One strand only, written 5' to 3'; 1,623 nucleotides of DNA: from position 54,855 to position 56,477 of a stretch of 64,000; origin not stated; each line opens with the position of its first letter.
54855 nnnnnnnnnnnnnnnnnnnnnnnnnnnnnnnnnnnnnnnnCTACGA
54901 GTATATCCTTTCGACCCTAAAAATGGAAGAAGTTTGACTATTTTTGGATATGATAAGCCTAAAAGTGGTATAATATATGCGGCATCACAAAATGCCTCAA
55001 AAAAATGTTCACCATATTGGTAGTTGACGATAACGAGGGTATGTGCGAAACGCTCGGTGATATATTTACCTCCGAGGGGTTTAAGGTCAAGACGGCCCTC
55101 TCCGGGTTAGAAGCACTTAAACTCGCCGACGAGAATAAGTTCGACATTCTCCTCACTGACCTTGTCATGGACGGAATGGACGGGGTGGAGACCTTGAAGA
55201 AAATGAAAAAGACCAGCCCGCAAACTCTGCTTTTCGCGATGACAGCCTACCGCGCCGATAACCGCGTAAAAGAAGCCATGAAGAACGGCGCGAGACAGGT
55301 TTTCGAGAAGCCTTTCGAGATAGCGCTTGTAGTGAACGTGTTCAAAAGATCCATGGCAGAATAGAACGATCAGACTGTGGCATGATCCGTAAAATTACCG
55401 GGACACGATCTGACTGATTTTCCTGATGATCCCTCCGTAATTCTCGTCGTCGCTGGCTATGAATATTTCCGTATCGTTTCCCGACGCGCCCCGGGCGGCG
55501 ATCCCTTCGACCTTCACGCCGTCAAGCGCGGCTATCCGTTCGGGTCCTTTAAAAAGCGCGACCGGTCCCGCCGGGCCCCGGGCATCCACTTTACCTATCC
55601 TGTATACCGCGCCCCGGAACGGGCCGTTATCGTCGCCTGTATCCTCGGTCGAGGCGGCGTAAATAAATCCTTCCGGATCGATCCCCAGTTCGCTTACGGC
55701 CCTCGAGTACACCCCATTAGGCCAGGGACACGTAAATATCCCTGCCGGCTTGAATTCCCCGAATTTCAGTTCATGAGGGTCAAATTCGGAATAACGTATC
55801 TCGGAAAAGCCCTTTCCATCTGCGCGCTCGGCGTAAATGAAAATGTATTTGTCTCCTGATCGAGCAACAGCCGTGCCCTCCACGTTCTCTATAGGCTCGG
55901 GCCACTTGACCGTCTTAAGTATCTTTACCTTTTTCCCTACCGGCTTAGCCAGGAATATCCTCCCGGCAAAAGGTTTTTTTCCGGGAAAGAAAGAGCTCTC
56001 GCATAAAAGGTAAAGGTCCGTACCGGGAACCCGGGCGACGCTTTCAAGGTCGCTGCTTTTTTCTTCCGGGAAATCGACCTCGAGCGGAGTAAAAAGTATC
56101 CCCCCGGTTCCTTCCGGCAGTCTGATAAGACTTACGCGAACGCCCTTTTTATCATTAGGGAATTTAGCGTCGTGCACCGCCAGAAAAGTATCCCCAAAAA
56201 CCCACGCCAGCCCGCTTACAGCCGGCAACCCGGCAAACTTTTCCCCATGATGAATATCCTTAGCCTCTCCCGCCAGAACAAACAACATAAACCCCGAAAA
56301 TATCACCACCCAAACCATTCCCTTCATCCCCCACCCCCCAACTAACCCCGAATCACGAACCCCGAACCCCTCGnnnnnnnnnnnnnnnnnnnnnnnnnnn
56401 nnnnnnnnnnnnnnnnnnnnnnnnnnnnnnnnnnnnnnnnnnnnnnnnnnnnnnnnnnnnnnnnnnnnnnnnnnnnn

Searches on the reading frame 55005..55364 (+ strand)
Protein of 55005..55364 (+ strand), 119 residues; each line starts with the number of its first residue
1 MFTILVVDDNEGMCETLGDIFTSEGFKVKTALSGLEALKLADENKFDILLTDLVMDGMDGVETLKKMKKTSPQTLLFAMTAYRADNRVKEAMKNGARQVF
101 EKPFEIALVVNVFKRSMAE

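Call 3: search_protein_families(library=pfam, proteins=[window:55005-55364:+], max_evalue=0.01)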
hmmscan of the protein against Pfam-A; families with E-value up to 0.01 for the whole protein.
window:55005-55364:+ (119 aa): 1 family
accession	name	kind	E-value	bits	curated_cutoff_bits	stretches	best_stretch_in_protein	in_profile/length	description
PF00072.30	Response_reg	-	2.9e-26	92.3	30.2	1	4-110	1-107/111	Response regulator receiver domain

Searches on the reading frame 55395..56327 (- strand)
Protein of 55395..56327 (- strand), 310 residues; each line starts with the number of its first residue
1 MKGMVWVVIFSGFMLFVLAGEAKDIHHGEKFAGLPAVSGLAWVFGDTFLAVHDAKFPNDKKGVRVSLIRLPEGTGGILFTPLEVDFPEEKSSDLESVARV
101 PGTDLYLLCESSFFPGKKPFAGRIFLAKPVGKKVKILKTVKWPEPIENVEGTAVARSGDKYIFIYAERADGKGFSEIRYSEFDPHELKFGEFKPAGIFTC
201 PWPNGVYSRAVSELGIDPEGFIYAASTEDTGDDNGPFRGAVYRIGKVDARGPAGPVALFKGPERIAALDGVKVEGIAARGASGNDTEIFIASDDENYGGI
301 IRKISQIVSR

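Call 3: search_protein_families(library=pfam, proteins=[window:55395-56327:-], max_evalue=0.01)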
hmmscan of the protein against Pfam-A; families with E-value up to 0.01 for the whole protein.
window:55395-56327:- (310 aa): 3 families
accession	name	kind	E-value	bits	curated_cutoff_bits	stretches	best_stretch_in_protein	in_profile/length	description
PF21851.2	DUF6910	-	0.0019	18.4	27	1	210-295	141-223/225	Family of unknown function (DUF6910)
PF13449.12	Phytase-like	-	0.0049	17.2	27.6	0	35-294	4-282/284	Esterase-like activity of phytase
PF22000.2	DUF6929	-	0.0074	15.9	27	0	218-295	197-273/286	Family of unknown function (DUF6929)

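Call 4: search_protein_families(library=padloc, proteins=[window:55395-56327:-], max_evalue=0.01)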
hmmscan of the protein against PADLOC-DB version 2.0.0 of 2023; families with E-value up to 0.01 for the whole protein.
window:55395-56327:- (310 aa): 0 families

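Call 5: search_protein_families(library=ncbifam, proteins=[window:55395-56327:-], max_evalue=0.01)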
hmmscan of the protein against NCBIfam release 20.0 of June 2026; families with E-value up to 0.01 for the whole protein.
window:55395-56327:- (310 aa): 0 families
